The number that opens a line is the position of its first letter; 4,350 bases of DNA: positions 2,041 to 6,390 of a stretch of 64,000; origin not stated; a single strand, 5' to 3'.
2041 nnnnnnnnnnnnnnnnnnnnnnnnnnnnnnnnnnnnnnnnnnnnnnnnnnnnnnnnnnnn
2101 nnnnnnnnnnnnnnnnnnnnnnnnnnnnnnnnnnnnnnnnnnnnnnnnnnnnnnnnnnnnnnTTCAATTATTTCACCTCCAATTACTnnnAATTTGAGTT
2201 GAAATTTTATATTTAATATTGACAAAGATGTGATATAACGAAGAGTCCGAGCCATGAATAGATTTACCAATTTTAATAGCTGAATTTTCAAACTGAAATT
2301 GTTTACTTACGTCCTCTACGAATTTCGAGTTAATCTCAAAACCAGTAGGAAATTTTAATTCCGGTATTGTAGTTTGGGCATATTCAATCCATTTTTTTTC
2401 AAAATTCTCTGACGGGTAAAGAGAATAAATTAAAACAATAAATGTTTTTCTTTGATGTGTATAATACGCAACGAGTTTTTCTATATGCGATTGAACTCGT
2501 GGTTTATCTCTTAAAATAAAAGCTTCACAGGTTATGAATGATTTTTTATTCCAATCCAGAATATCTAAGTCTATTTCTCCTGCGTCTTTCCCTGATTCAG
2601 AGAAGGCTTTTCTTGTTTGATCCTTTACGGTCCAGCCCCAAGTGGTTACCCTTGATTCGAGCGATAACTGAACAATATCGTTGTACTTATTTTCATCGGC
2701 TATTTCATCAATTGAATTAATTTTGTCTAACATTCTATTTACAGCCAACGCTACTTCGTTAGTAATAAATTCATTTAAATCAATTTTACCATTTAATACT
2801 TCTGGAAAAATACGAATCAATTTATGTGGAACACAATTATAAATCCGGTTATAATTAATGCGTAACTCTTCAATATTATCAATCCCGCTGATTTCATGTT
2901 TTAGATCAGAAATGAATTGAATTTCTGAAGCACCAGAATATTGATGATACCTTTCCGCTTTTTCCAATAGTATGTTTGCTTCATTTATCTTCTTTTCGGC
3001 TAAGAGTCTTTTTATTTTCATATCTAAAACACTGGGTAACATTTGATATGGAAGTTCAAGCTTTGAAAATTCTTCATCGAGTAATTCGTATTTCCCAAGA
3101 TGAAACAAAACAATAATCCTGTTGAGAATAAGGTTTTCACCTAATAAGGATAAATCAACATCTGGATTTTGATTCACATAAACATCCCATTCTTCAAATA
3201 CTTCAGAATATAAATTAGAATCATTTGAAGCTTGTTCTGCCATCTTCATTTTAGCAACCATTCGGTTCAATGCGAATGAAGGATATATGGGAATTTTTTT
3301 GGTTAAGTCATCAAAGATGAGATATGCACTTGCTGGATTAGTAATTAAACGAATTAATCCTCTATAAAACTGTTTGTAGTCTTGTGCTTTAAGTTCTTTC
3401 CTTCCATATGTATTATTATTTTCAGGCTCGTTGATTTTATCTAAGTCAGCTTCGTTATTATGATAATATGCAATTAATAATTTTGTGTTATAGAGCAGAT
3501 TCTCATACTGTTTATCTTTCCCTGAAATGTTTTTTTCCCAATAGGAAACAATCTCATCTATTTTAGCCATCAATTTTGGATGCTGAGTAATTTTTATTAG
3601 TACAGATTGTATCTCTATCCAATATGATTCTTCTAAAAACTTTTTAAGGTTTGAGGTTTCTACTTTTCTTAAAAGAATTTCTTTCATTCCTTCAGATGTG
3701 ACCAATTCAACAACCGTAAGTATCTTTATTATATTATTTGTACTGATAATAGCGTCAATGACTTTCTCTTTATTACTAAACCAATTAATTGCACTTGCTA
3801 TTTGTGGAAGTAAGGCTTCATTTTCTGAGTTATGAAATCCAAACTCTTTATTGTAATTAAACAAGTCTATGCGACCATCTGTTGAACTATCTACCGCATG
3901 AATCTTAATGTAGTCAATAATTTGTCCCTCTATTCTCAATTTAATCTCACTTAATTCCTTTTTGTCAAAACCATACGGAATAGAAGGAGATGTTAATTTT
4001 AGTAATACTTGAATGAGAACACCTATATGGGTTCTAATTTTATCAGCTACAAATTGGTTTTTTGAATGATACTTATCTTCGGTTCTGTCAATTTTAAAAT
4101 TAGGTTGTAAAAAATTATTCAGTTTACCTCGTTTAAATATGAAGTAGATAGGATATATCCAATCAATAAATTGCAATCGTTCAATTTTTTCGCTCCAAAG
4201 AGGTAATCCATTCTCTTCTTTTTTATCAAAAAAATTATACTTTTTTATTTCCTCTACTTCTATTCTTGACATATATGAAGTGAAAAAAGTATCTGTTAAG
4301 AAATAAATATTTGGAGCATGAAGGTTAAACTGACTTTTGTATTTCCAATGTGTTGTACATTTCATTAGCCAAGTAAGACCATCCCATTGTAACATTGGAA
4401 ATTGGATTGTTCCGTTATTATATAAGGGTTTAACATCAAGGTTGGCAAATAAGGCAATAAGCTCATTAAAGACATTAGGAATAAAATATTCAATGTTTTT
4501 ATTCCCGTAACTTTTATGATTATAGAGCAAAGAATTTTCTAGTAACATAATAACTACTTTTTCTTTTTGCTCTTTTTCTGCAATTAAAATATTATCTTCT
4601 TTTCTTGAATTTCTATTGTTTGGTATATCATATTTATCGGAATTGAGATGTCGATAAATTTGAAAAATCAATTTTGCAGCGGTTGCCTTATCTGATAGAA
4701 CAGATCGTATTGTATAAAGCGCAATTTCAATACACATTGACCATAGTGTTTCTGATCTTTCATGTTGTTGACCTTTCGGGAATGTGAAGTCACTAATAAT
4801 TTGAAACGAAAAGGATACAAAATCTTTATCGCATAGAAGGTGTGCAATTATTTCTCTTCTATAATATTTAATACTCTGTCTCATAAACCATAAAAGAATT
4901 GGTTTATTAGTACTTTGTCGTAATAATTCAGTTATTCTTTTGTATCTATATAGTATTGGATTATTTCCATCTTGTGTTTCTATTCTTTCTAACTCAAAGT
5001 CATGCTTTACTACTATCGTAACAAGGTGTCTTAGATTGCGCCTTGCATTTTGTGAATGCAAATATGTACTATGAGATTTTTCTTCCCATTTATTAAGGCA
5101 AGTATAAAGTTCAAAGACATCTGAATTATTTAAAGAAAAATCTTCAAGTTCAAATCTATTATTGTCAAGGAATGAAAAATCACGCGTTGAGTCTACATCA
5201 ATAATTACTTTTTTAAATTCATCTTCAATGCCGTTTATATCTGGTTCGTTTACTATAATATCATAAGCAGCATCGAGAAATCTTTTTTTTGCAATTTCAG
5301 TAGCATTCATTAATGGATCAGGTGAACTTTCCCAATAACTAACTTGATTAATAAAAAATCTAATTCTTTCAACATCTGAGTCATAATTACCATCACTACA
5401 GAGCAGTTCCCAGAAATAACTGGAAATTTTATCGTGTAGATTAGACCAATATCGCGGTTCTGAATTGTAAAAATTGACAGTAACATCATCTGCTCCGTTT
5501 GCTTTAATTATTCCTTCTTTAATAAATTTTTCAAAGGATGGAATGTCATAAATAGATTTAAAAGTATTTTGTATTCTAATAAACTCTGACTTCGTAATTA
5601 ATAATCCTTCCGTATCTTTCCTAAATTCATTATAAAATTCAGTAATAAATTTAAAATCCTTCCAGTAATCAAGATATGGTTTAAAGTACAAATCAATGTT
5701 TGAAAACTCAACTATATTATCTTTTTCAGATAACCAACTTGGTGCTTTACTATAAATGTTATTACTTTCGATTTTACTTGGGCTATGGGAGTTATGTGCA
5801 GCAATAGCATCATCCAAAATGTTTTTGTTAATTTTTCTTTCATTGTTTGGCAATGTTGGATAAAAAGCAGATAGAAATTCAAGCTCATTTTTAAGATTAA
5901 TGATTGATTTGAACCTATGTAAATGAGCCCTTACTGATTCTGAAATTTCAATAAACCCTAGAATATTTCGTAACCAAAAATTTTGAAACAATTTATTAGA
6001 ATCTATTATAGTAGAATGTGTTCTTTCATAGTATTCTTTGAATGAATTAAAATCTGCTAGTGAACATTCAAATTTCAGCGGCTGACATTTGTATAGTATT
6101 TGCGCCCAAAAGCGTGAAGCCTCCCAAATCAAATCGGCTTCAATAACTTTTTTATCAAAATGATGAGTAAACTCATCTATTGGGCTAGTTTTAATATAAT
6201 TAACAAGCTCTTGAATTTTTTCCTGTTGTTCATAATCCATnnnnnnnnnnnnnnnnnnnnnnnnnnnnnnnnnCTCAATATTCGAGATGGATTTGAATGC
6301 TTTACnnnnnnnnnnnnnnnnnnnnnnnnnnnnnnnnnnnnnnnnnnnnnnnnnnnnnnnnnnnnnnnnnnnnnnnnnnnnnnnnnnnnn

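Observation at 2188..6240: Orphan ~1350-aa motif-less ORF occupying the variable slot next to a Septu-like pair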

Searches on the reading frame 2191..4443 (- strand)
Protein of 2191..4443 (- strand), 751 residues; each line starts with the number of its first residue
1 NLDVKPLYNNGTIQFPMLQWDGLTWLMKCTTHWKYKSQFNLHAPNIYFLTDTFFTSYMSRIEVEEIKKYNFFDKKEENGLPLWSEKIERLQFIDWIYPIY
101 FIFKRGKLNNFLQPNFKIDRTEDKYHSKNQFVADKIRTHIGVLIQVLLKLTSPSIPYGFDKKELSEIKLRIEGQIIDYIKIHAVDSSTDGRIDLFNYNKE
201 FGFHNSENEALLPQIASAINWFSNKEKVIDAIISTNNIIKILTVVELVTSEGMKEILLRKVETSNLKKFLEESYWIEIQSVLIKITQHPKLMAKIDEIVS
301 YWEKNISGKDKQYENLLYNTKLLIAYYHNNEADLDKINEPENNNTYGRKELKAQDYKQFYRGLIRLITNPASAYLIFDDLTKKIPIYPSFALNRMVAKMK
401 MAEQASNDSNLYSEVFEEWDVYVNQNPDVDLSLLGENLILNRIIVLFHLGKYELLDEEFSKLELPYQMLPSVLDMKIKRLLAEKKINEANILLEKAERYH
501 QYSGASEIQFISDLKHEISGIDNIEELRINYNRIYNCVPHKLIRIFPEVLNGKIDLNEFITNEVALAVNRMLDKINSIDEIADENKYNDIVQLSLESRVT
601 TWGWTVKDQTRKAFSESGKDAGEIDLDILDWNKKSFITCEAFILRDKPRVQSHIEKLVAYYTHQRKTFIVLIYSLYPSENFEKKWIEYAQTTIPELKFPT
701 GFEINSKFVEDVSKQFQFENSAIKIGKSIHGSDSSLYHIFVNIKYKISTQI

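Call 47: predict_structure(alignment_id=A5)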
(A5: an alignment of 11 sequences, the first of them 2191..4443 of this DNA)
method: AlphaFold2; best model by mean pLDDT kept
length: 751 residues; sequences in the alignment: 11
mean_pLDDT: 74.7   pTM: 0.50
mean pLDDT of the five models: 74.7, 73.9, 73.1, 68.8, 68.6
residues with pLDDT >= 90: 70; 70-90: 483; 50-70: 135; < 50: 63
segments of 3 or more residues with pLDDT < 50: 1-10, 204-208, 343-349, 518-551, 748-751
pLDDT, mean of each block of 10 residues (from residue 1): 39 66 75 57 74 88 68 55 52 82 92 87 72 82 86 68 90 91 80 72 52 78 82 80 78 80 80 71 76 80 66 71 80 82 49 82 86 93 85 90 85 89 82 78 87 86 79 83 74 77 63 61 30 32 39 69 86 73 74 79 67 61 76 77 85 81 69 85 89 82 79 83 87 80 62 28
secondary structure, 60 per line:
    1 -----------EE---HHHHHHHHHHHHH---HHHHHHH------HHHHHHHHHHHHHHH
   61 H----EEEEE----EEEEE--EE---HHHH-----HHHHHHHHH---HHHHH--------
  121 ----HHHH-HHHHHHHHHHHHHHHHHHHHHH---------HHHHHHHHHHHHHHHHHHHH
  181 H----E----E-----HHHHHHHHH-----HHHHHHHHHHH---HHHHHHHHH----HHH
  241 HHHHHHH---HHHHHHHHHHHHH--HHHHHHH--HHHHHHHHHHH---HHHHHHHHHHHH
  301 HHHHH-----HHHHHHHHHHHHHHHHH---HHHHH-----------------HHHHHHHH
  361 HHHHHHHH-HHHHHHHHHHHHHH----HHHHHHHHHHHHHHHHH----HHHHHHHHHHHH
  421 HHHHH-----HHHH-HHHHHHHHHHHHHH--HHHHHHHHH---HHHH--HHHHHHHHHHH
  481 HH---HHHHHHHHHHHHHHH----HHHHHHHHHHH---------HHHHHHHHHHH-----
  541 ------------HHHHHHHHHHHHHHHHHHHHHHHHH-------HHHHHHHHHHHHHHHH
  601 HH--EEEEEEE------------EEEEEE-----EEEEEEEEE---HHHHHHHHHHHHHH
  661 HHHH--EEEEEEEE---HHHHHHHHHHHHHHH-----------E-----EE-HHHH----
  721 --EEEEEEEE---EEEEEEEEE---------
elements in order (helices of 4 or more, strands of 3 or more residues): H17-29 H33-39 H46-61 E66-70 E75-79 H87-90 H96-104 H108-112 H125-128 H130-151 H161-181 H197-205 H211-221 H225-233 H238-247 H251-263 H266-272 H275-285 H289-305 H311-327 H331-335 H353-368 H370-383 H388-404 H409-425 H431-434 H436-449 H452-460 H464-467 H470-482 H486-500 H505-515 H525-535 H553-577 H585-602 E605-611 E624-629 E635-643 H647-664 E667-674 H678-692 H713-716 E723-730 E734-742

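Call 92: fold_search(model_id=the predicted structure, library=viral)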
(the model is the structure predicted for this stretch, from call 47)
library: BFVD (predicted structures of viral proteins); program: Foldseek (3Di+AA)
matches with E <= 10: 349; with E <= 0.001: 0
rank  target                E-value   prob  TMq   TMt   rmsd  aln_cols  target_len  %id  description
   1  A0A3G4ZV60            1.7e-02  0.82  0.14  0.20  27.1       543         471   12  Uncharacterized protein [Barrevirus sp.]
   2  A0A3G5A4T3            3.4e-02  0.92  0.20  0.23  29.0       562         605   12  RING-type domain-containing protein [Harvfovirus sp.]
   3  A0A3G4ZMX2            4.4e-02  0.44  0.14  0.14  36.7       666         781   10  RING-type domain-containing protein [Terrestrivirus sp.]
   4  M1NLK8                4.6e-02  0.98  0.23  0.40   9.6       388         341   13  Repeat protein [Moumouvirus goulette]
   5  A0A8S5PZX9            5.0e-02  0.38  0.14  0.16  63.6       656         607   13  Serine-pyruvate aminotransferase [Siphoviridae sp. ctOCb13]
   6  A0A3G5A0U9            6.3e-02  0.28  0.11  0.15  24.1       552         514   13  Sel1 repeat family protein [Harvfovirus sp.]
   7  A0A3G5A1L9            7.4e-02  0.47  0.12  0.22  20.6       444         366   10  Tetratricopeptide repeat protein [Harvfovirus sp.]
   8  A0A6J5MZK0            9.6e-02  0.09  0.08  0.08  27.8       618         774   12  Uncharacterized protein [uncultured Caudovirales phage]
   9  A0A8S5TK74            9.6e-02  0.09  0.09  0.09  33.0       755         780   10  ATPase [Siphoviridae sp. ctwQT14]
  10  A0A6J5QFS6            1.3e-01  0.87  0.19  0.24  26.2       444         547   11  Glycosyltransferase 2-like [uncultured Caudovirales phage]
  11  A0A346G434            1.3e-01  0.23  0.15  0.17  22.6       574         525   11  (no name in the UniProt tables at hand)
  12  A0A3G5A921            1.4e-01  0.51  0.16  0.23  21.1       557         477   13  Sel1 repeat family protein [Hyperionvirus sp.]
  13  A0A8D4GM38            1.4e-01  0.41  0.13  0.14  18.6       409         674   11  (no name in the UniProt tables at hand)
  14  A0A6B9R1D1            1.4e-01  0.14  0.09  0.12  34.3       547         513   12  (no name in the UniProt tables at hand)
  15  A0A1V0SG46            1.5e-01  0.41  0.16  0.19  35.8       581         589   13  RING domain protein [Hokovirus HKV1]
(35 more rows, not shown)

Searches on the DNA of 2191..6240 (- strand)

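Call 84: search_dna_similar(query=L041:1-3023:+, collection=ecoli_genomes, mode=near, max_rows=8)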
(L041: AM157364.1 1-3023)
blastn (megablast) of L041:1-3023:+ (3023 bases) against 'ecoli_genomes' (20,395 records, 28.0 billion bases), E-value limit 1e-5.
Records with a match: 6; places in all: 6; records where one place covers at least 80% of the query: 6.
Genomes with a match: 6 of 5426; with a place that covers at least 80% of the query: 6. Places per genome that has any: lowest 1, median 1, highest 1. On chromosomes: 6 places; on plasmids: 0.
Best place of each record, by identity: >=99% 4; 80-90% 2.
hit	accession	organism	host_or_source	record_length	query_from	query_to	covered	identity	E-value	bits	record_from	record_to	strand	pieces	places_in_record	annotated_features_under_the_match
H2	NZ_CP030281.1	Escherichia coli strain E308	Broiler chicken farm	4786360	1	3023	100%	99.7%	0e+0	5533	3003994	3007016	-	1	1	AAA family ATPase | hypothetical protein | replication endonuclease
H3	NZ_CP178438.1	Escherichia coli strain JX21CE8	chicken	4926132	1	3023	100%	99.6%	0e+0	5517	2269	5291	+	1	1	AAA family ATPase | hypothetical protein | replication endonuclease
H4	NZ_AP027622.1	Escherichia coli strain PSJ-12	Homo sapiens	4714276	1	3023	100%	99.6%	0e+0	5511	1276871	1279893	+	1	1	AAA family ATPase | hypothetical protein | replication endonuclease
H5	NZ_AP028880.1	Escherichia coli strain N61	Bos taurus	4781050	1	3023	100%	99.4%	0e+0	5489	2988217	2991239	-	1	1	AAA family ATPase | hypothetical protein | replication endonuclease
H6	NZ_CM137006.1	Escherichia coli strain 7CC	Mink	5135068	18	3023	99%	88.4%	0e+0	3629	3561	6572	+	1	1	AAA family ATPase | hypothetical protein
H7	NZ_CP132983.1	Escherichia coli strain ARS-C301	Beef Cattle Feces - Rectal Grab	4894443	18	3023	99%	88.4%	0e+0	3624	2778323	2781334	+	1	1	AAA family ATPase | hypothetical protein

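Call 98: get_annotated_region(hit=H2, flank=4000)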
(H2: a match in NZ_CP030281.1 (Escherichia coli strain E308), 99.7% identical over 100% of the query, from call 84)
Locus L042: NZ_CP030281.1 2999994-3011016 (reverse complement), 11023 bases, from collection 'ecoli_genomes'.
description: Escherichia coli strain E308 chromosome, complete genome
organism: Escherichia coli strain E308 (NCBI taxid 562)
replicon: chromosome; assembly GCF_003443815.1
host: -; source: Broiler chicken farm; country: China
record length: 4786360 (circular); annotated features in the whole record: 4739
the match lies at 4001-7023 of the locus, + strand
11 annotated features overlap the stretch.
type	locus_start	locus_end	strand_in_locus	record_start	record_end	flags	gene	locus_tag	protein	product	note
CDS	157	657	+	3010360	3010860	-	-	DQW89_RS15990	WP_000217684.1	hypothetical protein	-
CDS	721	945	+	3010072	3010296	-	-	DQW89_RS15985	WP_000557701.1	DUF2732 family protein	-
CDS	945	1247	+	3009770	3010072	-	-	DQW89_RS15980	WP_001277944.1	DUF5405 family protein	-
CDS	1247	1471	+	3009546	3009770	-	-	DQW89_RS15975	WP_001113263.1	TraR/DksA family transcriptional regulator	-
CDS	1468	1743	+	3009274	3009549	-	-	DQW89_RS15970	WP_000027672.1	DUF5405 family protein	-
CDS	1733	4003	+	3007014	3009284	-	-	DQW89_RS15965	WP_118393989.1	replication endonuclease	-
CDS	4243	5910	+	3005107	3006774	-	-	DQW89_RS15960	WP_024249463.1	AAA family ATPase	-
CDS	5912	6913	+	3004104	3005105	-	-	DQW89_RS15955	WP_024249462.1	hypothetical protein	-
CDS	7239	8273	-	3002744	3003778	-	-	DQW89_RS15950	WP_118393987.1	phage portal protein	-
CDS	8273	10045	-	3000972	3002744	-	-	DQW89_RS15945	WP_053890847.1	terminase ATPase subunit family protein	-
CDS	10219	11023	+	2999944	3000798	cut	-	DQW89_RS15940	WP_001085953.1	GPO family capsid scaffolding protein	-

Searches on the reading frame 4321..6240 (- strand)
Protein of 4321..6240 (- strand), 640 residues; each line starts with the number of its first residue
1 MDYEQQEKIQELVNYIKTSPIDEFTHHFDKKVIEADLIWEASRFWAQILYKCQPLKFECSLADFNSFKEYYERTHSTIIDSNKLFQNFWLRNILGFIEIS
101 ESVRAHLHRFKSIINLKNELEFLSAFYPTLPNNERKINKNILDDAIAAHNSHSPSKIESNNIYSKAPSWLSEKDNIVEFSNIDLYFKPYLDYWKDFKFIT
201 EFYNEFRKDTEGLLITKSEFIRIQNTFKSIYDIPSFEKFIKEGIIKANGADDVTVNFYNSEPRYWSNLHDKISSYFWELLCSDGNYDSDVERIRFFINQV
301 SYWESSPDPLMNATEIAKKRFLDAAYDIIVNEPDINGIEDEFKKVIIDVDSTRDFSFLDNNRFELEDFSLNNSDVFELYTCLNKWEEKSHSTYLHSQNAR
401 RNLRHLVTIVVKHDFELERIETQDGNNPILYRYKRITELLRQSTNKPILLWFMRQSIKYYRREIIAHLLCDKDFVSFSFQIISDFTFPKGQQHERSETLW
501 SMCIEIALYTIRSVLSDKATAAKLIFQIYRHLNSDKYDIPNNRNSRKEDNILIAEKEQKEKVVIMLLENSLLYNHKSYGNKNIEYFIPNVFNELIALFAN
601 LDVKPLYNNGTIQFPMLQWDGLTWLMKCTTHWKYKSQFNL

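Call 48: predict_structure(alignment_id=A6)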
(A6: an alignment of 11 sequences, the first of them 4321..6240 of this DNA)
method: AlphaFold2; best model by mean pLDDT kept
length: 640 residues; sequences in the alignment: 11
mean_pLDDT: 77.8   pTM: 0.77
mean pLDDT of the five models: 77.8, 77.2, 67.6, 63.7, 61.8
residues with pLDDT >= 90: 139; 70-90: 345; 50-70: 97; < 50: 59
segments of 3 or more residues with pLDDT < 50: 22-27, 342-368, 389-395, 540-545, 576-580, 605-612
pLDDT, mean of each block of 10 residues (from residue 1): 80 83 48 70 91 74 91 91 77 78 73 86 84 80 88 80 66 81 72 88 73 87 90 87 81 80 77 93 91 86 75 91 94 70 46 37 43 69 59 54 88 87 77 90 81 85 91 90 81 87 92 88 89 66 48 73 86 59 82 91 50 67 88 82
secondary structure, 60 per line:
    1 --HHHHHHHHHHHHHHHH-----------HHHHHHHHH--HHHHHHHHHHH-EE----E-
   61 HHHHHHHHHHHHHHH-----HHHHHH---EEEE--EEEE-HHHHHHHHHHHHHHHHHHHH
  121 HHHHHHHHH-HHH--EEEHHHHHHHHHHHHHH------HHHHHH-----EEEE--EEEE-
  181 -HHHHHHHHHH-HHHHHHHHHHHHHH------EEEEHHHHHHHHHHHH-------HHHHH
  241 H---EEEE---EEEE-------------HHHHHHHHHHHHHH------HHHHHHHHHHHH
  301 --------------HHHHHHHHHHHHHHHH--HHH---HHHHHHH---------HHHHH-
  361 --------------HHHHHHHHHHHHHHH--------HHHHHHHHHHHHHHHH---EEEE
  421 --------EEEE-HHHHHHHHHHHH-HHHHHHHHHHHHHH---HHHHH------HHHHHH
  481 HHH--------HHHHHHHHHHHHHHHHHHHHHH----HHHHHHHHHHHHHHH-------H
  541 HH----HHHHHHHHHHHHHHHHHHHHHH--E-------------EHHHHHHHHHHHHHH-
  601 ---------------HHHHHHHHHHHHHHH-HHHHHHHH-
elements in order: H3-18 H30-38 H41-51 H61-75 H81-86 E90-93 E96-99 H101-129 E136-138 H139-152 H159-164 E170-173 E176-179 H182-191 H193-206 E213-216 H217-228 H236-241 E245-248 E252-255 H269-282 H289-300 H315-330 H339-345 H355-359 H375-389 H398-413 E417-420 E429-432 H434-445 H447-460 H464-468 H475-483 H492-513 H518-532 H547-568 H586-599 H616-630 H632-639
